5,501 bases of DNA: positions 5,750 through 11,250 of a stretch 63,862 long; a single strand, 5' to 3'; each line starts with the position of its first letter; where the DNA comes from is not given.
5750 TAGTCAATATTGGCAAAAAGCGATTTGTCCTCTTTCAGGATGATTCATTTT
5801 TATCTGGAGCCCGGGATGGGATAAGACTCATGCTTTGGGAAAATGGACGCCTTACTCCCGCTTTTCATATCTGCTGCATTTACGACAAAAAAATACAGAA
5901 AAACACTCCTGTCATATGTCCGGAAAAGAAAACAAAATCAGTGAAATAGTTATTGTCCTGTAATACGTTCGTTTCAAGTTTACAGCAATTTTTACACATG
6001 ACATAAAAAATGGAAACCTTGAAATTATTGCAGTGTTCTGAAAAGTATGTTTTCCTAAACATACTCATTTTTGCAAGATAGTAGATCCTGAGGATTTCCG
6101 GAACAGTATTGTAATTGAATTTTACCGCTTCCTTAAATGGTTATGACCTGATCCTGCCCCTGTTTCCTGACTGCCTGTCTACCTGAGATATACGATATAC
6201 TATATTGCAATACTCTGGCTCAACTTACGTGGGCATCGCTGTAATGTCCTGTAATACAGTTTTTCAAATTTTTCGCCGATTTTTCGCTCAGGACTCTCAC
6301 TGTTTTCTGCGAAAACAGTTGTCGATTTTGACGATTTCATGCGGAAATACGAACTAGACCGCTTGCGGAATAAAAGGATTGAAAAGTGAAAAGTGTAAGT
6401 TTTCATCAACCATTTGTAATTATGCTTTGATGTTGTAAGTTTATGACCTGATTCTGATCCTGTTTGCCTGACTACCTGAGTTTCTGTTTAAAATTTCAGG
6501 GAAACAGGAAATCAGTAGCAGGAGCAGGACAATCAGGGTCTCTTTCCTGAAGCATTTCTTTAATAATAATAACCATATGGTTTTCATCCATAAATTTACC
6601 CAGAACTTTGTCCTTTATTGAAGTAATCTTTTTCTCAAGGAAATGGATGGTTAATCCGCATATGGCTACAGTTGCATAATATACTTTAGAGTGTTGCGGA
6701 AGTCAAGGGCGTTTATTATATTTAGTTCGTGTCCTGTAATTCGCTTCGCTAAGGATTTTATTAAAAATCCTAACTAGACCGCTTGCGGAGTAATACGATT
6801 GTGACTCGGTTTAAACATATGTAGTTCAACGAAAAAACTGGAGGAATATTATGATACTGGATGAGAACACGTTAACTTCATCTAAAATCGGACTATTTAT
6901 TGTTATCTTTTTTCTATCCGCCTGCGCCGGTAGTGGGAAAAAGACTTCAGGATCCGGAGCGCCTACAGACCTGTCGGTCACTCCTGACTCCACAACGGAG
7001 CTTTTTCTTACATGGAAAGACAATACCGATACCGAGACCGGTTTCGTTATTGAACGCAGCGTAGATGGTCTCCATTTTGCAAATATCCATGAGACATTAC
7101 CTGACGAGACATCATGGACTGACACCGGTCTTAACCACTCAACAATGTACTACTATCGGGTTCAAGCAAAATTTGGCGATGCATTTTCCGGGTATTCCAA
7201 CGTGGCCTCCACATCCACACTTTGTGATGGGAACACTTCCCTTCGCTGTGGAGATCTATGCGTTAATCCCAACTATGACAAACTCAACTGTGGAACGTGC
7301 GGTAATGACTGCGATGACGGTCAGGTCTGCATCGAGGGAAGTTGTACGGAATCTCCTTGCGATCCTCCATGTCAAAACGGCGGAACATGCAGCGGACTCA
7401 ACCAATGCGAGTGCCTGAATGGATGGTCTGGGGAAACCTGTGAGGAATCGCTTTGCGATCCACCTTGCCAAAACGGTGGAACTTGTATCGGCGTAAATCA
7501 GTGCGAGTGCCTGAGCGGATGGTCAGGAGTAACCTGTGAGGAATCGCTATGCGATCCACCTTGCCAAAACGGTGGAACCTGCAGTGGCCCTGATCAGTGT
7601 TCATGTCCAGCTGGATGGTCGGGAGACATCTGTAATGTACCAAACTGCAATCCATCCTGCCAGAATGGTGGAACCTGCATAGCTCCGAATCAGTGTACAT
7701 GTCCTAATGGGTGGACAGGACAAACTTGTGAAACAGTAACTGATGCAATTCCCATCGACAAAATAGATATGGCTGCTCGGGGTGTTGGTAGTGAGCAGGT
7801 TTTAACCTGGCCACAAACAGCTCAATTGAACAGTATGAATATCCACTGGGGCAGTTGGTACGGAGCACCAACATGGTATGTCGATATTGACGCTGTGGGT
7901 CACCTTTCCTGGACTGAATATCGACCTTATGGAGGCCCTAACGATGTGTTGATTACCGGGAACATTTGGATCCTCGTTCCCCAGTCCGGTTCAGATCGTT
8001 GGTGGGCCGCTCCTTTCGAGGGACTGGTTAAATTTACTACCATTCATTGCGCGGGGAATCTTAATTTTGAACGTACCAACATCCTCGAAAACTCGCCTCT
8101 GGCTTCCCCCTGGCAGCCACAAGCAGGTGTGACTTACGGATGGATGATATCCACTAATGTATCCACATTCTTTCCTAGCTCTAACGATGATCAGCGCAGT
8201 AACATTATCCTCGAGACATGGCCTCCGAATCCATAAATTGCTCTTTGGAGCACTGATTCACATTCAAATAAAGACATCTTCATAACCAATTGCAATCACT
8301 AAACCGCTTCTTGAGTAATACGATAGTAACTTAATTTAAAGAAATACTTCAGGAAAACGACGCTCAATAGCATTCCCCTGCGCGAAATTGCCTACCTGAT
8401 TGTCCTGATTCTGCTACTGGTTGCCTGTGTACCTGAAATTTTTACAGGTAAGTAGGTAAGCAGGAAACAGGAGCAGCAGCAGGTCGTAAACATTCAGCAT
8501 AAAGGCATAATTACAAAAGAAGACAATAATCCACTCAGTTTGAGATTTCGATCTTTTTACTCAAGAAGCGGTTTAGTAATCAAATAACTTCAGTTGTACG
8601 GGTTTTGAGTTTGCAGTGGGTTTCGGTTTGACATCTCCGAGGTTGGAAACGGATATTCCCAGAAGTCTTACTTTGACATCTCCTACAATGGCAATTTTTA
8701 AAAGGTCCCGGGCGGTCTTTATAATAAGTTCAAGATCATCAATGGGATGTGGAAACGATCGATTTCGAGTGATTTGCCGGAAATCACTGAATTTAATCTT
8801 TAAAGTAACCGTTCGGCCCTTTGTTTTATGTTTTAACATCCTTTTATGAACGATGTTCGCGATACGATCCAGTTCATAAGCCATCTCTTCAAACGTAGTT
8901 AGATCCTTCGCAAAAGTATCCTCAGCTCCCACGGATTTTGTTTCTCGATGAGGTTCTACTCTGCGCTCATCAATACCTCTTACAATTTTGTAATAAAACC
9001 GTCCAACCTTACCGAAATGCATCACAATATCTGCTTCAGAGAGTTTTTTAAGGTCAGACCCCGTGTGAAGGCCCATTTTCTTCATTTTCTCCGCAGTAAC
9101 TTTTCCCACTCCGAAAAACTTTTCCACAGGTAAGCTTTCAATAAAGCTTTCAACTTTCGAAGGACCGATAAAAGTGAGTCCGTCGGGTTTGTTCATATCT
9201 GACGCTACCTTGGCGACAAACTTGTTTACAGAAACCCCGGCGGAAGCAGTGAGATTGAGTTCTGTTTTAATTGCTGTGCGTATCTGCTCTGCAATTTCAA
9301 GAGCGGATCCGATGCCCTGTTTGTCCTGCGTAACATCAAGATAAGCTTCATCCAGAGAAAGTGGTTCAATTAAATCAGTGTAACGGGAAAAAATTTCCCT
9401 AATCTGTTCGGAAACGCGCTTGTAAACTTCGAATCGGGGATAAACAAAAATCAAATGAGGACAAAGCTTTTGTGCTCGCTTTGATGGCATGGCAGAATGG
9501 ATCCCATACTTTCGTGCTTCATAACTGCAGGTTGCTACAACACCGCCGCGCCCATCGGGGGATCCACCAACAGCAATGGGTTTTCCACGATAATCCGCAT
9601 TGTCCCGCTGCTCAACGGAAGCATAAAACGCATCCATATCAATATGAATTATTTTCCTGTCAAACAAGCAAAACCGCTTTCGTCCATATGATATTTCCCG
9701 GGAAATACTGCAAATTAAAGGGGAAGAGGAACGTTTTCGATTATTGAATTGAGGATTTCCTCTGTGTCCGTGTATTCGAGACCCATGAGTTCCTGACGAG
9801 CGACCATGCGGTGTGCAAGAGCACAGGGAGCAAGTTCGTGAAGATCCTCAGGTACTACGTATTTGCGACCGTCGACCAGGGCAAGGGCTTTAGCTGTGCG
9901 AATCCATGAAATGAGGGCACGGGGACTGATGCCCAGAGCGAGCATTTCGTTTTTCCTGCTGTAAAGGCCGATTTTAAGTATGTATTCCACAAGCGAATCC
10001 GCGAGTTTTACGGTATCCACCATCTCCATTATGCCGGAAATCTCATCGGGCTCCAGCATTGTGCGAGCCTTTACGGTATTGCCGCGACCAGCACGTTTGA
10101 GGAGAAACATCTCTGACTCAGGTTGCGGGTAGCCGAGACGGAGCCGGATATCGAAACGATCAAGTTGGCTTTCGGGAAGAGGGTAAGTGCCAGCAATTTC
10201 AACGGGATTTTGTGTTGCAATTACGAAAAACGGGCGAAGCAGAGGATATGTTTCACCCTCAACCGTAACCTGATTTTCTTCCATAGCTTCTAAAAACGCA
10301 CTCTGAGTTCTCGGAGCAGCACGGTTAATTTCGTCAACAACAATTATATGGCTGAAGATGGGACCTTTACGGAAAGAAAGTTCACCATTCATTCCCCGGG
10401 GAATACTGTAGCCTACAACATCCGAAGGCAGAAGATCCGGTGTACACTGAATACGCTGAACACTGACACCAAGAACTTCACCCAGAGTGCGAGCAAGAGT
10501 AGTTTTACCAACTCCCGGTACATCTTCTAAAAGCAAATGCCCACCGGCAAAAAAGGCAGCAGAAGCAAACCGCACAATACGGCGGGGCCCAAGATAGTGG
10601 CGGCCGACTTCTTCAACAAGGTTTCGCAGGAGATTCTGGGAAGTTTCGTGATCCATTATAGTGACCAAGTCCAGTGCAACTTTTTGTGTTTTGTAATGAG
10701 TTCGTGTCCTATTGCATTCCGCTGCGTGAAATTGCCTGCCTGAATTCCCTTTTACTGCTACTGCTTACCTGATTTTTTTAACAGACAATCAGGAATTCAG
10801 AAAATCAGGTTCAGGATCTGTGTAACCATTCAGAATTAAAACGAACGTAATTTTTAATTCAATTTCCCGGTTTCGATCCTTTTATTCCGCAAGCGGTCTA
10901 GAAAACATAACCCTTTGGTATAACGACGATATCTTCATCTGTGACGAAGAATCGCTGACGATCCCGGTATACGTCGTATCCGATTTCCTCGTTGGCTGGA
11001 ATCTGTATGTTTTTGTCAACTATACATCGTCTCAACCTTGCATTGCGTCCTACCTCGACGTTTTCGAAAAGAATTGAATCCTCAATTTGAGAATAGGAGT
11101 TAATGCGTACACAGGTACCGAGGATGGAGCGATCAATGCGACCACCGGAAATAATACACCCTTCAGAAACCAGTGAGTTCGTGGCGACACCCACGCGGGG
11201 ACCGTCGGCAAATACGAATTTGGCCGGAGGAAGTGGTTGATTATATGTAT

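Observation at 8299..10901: The error-prone polymerase gene dinB and an orphan MoxR ATPase form a two-gene block bracketed by two M elements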

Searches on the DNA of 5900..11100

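Call 39: search_rna_families(source=window, start=5900, end=11100, threshold=evalue, max_evalue=1)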
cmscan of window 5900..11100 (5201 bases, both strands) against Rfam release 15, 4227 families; matches with E-value up to 1: 2.
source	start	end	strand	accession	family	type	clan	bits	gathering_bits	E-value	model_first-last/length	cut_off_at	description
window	8398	8478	+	RF03849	MIR1219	Gene; miRNA;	-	22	79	0.56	1-82/82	no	MIR1219 microRNA precursor family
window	9392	9458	+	RF01933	bxd_5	Gene; lncRNA;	-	18.8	50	0.35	1-57/57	no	Bithoraxoid conserved region 5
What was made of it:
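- Tried and rejected: Rfam search (call 39).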
